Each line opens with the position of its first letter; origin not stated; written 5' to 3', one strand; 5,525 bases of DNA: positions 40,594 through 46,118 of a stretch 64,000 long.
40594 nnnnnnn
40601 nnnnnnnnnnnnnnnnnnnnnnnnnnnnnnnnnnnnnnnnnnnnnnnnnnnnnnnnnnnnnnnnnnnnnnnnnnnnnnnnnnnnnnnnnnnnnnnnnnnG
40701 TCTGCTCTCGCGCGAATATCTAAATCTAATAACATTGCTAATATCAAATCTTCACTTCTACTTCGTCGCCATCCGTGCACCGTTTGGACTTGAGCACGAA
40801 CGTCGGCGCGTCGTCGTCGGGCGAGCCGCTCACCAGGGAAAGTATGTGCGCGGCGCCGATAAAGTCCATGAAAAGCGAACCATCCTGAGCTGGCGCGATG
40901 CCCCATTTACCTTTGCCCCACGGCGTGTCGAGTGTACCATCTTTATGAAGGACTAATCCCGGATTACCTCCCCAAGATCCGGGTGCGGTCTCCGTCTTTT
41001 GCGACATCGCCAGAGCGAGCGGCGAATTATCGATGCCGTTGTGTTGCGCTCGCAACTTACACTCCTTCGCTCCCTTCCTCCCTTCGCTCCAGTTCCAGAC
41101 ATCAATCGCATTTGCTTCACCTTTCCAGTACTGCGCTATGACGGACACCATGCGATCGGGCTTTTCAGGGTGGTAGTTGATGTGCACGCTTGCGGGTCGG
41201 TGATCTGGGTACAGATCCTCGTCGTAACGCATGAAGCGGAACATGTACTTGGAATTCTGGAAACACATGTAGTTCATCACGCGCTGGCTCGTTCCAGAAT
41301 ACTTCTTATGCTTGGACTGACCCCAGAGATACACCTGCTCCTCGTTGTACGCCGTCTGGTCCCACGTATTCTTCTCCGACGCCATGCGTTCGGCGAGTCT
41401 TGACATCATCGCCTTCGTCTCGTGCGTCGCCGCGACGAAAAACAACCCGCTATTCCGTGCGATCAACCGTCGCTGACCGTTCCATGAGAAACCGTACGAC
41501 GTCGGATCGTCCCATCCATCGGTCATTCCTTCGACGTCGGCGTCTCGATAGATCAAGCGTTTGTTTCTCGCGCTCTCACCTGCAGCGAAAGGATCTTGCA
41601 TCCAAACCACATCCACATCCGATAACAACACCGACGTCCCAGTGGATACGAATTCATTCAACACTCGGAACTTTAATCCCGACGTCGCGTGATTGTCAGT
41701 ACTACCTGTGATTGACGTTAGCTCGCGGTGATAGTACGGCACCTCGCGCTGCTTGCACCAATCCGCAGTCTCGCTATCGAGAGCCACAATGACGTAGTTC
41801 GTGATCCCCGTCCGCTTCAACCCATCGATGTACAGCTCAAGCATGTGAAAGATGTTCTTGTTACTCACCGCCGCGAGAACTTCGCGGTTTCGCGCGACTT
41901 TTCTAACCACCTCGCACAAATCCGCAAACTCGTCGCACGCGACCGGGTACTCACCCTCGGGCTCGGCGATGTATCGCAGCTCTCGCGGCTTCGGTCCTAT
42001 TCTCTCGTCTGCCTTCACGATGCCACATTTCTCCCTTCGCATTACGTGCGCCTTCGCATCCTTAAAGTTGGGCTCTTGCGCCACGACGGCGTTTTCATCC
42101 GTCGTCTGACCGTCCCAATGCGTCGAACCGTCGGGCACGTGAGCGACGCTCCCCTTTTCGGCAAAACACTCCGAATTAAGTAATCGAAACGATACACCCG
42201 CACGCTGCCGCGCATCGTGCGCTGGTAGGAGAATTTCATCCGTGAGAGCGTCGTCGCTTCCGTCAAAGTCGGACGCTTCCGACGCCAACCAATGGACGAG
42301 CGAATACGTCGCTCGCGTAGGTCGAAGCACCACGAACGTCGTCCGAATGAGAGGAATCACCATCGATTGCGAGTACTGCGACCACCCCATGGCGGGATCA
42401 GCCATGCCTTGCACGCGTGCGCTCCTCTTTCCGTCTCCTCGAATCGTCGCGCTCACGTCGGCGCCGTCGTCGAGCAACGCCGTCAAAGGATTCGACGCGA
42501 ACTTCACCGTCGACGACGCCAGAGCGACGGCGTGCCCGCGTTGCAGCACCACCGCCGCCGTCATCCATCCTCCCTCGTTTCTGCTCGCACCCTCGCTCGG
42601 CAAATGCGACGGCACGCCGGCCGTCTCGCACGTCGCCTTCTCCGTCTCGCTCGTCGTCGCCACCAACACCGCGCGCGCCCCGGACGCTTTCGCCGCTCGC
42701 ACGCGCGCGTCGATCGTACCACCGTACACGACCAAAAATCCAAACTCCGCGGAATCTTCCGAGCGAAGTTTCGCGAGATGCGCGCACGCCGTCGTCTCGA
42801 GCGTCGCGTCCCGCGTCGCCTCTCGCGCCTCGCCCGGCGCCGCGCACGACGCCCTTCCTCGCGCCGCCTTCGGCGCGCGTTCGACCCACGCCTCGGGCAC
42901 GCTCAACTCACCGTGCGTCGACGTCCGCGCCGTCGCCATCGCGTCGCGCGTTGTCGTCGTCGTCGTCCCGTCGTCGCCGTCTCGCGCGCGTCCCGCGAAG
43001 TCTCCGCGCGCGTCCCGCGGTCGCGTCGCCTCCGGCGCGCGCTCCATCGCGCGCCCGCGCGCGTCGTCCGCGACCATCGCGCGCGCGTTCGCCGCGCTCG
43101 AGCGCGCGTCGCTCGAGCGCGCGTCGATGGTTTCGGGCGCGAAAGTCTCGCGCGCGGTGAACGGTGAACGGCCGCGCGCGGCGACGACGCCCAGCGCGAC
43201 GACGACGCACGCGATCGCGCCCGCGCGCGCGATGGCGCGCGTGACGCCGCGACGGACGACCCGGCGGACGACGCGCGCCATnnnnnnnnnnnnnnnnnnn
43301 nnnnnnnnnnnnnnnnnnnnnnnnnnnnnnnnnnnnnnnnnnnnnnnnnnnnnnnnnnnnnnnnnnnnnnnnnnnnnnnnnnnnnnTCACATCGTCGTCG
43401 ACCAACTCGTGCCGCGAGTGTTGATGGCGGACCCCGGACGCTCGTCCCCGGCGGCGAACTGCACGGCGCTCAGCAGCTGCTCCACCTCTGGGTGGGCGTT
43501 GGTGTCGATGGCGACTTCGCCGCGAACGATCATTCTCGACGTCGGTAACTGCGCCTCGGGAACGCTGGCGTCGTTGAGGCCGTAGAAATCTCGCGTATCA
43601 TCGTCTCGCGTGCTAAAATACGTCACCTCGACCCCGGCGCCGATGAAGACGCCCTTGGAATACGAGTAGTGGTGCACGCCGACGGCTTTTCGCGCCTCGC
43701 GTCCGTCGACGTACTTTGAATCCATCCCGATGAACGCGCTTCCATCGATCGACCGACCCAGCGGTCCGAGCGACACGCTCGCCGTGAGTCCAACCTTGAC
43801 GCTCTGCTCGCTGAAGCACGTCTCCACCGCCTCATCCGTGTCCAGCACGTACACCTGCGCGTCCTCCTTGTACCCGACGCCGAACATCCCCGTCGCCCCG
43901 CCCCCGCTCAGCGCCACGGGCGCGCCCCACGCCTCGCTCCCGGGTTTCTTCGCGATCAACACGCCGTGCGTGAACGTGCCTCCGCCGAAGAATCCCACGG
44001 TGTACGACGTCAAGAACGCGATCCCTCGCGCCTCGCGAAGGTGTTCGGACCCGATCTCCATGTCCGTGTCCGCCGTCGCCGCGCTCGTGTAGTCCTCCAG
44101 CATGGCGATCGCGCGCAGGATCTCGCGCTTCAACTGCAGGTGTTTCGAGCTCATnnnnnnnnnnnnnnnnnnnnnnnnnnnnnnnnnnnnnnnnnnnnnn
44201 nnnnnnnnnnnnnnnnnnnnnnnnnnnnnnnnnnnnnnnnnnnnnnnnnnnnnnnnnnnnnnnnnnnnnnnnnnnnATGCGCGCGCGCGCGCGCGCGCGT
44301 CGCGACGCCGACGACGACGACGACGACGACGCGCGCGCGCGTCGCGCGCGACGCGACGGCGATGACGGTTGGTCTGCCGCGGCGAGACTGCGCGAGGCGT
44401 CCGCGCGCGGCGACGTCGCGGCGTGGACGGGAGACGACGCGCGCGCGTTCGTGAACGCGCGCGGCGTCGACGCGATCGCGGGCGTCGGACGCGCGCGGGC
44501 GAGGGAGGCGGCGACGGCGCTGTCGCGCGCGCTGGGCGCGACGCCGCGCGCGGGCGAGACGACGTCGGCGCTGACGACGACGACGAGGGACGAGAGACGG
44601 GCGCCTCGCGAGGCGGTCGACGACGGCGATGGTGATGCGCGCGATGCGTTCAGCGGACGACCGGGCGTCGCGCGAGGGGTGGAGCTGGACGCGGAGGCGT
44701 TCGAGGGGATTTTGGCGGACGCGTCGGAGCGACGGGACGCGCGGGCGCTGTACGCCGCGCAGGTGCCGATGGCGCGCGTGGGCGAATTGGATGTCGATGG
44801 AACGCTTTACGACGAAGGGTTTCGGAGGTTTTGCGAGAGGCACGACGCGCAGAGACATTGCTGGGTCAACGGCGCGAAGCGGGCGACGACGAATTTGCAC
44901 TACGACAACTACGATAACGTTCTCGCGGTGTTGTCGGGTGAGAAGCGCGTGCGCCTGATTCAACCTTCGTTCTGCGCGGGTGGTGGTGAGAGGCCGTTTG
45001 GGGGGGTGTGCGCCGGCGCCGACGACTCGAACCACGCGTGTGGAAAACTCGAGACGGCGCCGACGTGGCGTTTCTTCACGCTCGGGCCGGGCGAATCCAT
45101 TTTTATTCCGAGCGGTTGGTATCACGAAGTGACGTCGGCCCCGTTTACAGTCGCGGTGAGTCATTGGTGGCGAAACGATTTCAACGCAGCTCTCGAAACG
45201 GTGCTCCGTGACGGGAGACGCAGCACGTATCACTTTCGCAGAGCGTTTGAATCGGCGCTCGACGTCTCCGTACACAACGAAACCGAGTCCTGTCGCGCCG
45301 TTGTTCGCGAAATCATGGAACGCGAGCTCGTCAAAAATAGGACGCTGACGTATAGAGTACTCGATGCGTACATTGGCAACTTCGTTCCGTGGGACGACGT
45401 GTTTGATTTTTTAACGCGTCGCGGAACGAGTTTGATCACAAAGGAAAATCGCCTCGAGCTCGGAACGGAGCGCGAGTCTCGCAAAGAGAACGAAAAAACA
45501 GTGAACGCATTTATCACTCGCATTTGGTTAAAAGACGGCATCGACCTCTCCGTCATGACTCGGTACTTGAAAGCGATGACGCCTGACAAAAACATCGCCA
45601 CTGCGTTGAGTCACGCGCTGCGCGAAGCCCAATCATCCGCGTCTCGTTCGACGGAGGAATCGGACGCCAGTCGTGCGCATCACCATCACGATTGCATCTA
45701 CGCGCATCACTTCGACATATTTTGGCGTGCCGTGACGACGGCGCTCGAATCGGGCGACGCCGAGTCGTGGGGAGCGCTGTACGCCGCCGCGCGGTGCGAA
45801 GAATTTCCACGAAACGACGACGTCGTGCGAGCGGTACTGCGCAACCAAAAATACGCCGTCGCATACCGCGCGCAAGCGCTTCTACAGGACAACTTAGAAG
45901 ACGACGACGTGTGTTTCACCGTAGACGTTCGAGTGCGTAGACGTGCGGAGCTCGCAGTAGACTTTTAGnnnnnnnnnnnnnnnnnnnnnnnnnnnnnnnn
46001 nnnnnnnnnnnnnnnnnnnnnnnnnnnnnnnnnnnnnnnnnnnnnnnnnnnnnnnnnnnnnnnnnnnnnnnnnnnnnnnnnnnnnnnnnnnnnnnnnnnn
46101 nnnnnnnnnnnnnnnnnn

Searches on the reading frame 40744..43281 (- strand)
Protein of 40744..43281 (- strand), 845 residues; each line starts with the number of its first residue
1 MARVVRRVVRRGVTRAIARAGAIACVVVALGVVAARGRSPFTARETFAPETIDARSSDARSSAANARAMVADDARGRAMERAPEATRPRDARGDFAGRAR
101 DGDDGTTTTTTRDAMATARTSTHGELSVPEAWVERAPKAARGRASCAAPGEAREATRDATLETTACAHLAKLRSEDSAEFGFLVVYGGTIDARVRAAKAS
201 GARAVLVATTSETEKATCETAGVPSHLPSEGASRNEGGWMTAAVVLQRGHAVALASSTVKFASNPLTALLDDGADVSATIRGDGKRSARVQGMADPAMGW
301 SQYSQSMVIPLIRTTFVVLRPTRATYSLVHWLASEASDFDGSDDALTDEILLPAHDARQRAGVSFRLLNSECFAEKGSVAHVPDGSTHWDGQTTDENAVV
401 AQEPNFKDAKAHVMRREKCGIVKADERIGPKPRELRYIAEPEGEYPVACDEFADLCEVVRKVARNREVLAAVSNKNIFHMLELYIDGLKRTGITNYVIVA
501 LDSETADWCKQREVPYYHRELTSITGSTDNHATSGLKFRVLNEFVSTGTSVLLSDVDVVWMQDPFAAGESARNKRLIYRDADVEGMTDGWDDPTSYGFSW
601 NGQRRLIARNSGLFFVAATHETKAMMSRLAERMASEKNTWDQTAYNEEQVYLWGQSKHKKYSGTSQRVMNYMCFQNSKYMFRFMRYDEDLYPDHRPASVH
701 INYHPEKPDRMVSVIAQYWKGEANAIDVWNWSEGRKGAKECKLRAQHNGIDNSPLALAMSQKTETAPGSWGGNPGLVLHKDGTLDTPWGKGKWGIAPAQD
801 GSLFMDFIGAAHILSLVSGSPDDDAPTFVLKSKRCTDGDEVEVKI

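Call 12: search_protein_families(library=pfam, proteins=[window:40744-43281:-], max_evalue=0.001)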
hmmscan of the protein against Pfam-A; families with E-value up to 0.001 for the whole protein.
window:40744-43281:- (845 aa): 1 family
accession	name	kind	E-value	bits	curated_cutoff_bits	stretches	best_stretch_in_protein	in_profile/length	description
PF03407.22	Nucleotid_trans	-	1.3e-51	176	22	1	492-709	2-203/208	Nucleotide-diphospho-sugar transferase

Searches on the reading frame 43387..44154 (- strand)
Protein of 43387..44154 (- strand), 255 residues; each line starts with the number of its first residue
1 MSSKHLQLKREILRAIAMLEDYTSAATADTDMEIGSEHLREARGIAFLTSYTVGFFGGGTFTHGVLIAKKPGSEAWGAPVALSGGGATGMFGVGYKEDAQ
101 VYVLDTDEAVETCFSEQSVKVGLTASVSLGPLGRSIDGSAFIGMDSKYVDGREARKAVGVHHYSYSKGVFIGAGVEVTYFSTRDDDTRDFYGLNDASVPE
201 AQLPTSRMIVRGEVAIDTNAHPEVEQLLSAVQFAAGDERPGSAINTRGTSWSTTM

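Call 60: search_protein_families(library=pfam, proteins=[window:43387-44154:-], max_evalue=0.001)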
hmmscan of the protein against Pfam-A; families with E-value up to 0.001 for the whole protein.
window:43387-44154:- (255 aa): 1 family
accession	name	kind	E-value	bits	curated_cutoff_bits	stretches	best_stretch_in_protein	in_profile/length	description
PF04366.17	Ysc84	-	3.3e-20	72.5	25.1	1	86-231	2-124/127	Las17-binding protein actin regulator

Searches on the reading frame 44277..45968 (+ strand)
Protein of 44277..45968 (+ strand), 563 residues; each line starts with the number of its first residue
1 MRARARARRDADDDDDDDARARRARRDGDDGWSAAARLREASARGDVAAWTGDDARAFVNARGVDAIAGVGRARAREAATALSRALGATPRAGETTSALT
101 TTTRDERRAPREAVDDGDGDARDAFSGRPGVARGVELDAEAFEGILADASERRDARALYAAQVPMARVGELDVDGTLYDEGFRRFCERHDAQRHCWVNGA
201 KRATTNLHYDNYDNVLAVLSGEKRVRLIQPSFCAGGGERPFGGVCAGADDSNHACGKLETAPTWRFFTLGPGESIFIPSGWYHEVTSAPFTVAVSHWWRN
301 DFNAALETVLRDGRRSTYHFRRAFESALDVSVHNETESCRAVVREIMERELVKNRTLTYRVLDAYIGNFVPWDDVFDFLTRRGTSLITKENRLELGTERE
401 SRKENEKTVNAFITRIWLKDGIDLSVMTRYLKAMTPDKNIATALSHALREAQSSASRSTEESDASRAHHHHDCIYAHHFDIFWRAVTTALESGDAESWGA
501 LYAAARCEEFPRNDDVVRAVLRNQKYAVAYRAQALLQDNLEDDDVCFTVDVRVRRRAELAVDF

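Call 12: search_protein_families(library=pfam, proteins=[window:44277-45968:+], max_evalue=0.001)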
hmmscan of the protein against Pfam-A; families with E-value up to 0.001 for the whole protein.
window:44277-45968:+ (563 aa): 3 families
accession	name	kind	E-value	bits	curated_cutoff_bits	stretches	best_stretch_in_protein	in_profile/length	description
PF13621.12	Cupin_8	-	4.8e-21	76.2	27.4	1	142-303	84-251/252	Cupin-like domain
PF02373.28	JmjC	-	0.00041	21.2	24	0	267-297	83-113/114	JmjC domain, hydroxylase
PF08007.18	JmjC_2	-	0.00071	19.5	22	0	200-293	33-114/127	JmjC domain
